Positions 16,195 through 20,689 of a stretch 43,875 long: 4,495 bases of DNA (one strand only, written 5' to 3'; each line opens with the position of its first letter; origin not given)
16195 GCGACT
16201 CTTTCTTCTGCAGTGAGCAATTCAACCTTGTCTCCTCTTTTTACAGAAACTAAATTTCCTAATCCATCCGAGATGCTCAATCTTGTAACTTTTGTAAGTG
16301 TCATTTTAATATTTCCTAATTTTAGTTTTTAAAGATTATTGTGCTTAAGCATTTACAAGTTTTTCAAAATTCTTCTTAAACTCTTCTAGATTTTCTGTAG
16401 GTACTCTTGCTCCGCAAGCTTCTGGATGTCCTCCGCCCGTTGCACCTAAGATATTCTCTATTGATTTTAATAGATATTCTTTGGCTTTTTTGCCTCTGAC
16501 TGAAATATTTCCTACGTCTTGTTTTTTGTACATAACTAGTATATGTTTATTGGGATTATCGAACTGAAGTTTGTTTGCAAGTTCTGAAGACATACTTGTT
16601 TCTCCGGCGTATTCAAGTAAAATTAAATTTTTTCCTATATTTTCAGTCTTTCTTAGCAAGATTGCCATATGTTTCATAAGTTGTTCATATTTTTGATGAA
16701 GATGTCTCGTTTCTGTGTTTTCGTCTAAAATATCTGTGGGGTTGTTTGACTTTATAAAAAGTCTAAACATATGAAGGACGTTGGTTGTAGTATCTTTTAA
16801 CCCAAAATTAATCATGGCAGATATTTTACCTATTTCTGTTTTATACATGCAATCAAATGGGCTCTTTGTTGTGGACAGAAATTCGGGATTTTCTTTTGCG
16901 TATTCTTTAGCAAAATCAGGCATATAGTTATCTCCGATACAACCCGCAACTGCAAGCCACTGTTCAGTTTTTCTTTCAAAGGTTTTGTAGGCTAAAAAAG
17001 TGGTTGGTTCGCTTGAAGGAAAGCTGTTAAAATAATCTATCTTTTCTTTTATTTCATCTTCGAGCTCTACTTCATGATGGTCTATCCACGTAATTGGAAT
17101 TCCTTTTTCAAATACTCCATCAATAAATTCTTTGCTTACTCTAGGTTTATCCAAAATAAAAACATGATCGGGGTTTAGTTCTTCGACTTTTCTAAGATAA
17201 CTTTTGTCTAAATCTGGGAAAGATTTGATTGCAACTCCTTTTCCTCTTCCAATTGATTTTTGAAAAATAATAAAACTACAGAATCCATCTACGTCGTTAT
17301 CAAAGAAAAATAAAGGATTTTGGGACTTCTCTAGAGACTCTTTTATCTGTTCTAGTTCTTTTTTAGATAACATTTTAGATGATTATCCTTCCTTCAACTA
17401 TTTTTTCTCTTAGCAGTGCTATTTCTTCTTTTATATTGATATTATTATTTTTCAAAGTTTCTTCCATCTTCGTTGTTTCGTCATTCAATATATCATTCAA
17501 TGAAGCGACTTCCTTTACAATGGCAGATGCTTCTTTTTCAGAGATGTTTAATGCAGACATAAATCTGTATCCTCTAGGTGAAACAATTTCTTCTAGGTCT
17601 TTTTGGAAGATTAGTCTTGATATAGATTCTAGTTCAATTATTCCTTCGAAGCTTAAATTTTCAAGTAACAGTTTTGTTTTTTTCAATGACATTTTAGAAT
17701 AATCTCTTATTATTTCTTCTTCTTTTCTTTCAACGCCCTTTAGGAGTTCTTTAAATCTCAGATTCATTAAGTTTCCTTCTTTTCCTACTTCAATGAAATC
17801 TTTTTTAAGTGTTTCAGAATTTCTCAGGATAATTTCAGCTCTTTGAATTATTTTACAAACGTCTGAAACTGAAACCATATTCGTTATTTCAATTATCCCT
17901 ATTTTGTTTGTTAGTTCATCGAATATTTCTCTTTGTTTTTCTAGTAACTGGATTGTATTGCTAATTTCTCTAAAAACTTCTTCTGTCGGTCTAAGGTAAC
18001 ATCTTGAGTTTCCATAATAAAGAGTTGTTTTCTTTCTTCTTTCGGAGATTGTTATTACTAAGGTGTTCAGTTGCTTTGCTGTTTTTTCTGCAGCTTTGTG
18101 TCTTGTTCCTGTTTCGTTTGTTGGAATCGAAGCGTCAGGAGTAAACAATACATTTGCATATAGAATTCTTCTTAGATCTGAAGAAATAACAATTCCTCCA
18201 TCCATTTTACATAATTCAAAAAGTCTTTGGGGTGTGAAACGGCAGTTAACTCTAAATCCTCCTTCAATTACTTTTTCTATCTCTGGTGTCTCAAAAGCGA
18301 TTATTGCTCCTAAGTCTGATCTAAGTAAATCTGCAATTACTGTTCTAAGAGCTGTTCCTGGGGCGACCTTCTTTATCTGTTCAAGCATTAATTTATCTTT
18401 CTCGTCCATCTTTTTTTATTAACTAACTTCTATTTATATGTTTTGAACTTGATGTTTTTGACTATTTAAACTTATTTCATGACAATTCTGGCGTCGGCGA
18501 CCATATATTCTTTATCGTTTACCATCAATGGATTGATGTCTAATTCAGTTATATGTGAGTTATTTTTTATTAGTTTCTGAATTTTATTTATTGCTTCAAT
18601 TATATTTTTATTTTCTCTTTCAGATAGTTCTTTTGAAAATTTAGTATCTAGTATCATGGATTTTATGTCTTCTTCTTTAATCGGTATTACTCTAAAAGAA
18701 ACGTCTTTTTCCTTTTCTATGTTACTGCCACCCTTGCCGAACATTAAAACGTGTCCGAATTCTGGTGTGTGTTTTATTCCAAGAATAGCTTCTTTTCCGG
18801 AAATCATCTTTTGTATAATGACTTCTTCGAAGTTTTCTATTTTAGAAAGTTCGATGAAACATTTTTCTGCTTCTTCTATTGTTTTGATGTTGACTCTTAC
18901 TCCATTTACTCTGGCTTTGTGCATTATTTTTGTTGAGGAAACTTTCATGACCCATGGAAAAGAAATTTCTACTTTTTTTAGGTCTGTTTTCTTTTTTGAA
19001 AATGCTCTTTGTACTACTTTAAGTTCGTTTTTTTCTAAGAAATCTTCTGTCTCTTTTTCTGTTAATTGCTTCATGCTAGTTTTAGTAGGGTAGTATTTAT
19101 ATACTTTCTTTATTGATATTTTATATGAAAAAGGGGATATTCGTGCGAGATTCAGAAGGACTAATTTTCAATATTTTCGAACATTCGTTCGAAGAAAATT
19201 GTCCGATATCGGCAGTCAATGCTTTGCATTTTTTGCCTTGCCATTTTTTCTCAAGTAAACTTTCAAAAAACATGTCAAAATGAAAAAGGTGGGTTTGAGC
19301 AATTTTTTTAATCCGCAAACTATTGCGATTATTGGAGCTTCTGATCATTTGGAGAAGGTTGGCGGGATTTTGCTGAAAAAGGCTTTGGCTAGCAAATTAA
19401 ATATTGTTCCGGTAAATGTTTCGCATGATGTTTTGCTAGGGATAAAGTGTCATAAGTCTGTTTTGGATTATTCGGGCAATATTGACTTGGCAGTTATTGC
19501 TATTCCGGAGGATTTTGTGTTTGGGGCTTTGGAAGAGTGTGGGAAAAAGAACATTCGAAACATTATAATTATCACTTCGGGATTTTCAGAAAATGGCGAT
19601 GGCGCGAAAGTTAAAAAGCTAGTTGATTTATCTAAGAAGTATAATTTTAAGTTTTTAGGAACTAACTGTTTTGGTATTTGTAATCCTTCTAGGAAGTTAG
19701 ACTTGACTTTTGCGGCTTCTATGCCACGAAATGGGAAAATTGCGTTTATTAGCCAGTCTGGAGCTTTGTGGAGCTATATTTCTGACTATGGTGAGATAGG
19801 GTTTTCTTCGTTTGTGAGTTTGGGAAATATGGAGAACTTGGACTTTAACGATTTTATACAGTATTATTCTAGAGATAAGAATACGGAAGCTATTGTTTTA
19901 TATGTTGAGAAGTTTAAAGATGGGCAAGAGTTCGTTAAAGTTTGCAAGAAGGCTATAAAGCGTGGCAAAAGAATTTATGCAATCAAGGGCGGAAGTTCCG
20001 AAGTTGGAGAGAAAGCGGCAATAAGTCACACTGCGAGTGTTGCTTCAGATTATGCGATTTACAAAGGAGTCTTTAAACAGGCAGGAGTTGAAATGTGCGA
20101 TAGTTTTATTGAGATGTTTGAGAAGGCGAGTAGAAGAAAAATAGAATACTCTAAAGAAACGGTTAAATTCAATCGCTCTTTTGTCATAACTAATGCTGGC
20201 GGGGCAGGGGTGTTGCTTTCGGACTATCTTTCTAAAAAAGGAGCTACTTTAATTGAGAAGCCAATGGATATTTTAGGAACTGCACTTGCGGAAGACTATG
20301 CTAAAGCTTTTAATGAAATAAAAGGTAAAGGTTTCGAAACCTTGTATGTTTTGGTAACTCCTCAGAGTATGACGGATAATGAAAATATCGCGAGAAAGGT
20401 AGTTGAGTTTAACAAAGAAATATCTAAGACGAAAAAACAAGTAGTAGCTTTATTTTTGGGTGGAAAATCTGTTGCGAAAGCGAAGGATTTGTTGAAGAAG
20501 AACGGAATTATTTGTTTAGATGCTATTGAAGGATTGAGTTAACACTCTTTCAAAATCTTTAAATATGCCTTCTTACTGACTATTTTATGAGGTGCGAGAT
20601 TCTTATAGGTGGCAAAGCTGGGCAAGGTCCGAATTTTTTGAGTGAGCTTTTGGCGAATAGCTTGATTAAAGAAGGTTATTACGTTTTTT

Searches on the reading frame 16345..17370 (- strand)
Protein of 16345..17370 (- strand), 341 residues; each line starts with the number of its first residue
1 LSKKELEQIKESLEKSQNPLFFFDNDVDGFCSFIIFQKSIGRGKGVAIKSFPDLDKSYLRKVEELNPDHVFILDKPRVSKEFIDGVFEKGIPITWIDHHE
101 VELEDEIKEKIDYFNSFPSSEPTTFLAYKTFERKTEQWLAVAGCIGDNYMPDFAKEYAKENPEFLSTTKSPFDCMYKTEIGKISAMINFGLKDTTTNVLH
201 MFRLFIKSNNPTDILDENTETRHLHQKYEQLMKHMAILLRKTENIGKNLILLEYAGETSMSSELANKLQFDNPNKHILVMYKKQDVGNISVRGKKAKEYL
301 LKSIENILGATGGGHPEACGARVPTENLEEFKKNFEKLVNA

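Call 36: search_protein_families(library=pfam, proteins=[window:16345-17370:-], max_evalue=0.001)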
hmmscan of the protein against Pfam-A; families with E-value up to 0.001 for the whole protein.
window:16345-17370:- (341 aa): 2 families
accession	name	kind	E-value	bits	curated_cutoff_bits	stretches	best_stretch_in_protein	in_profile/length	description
PF02272.25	DHHA1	-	5.3e-09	36.9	25.9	1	256-340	13-101/102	DHHA1 domain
PF01368.27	DHH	-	3.1e-06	27.9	28.1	1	24-134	7-105/125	DHH family, N-terminal domain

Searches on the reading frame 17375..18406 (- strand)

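Call 36: search_protein_families(library=pfam, proteins=[window:17375-18406:-], max_evalue=0.001)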
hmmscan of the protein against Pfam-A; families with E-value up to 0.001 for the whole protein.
window:17375-18406:- (343 aa): 2 families
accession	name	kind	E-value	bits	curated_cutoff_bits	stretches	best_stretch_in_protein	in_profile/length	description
PF10635.14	DisA-linker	-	1.5e-23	83.6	25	1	138-266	1-133/142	DisA bacterial checkpoint controller linker region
PF02457.21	DAC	-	6.3e-23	81.1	27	1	25-133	5-117/119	DisA bacterial checkpoint controller nucleotide-binding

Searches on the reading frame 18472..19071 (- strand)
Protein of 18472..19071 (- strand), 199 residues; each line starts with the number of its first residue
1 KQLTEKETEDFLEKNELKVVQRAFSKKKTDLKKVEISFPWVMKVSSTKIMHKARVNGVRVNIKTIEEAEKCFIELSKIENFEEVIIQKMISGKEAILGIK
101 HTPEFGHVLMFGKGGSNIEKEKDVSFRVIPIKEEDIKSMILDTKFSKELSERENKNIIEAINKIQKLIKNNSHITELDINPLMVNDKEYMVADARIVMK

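Call 36: search_protein_families(library=pfam, proteins=[window:18472-19071:-], max_evalue=0.001)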
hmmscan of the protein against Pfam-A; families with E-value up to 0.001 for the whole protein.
window:18472-19071:- (199 aa): 2 families
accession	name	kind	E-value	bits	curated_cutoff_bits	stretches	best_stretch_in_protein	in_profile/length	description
PF13549.11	ATP-grasp_5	-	3.1e-44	151.4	27.6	1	2-197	9-220/221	ATP-grasp domain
PF24948.1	Citrate_synth_N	-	4.5e-06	26.6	83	1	85-193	105-215/232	ATP-citrate synthase ATP-grasp domain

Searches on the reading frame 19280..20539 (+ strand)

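Call 37: search_protein_families(library=pfam, proteins=[window:19280-20539:+], max_evalue=0.001)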
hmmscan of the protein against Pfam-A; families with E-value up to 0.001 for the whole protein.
window:19280-20539:+ (420 aa): 4 families
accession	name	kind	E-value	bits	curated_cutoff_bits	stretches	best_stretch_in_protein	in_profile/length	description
PF13607.11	Succ_CoA_lig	-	2.1e-42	144.6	27.4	1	152-282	2-134/138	Succinyl-CoA ligase like flavodoxin domain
PF13380.12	CoA_binding_2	-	6.1e-17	62.6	22.8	1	14-135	2-115/116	CoA binding domain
PF02629.25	CoA_binding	-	6.3e-08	33.7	22.3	1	12-101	3-97/97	CoA binding domain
PF19045.5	Ligase_CoA_2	-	0.00026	21.5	23.7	0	302-331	3-32/162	Ligase-CoA domain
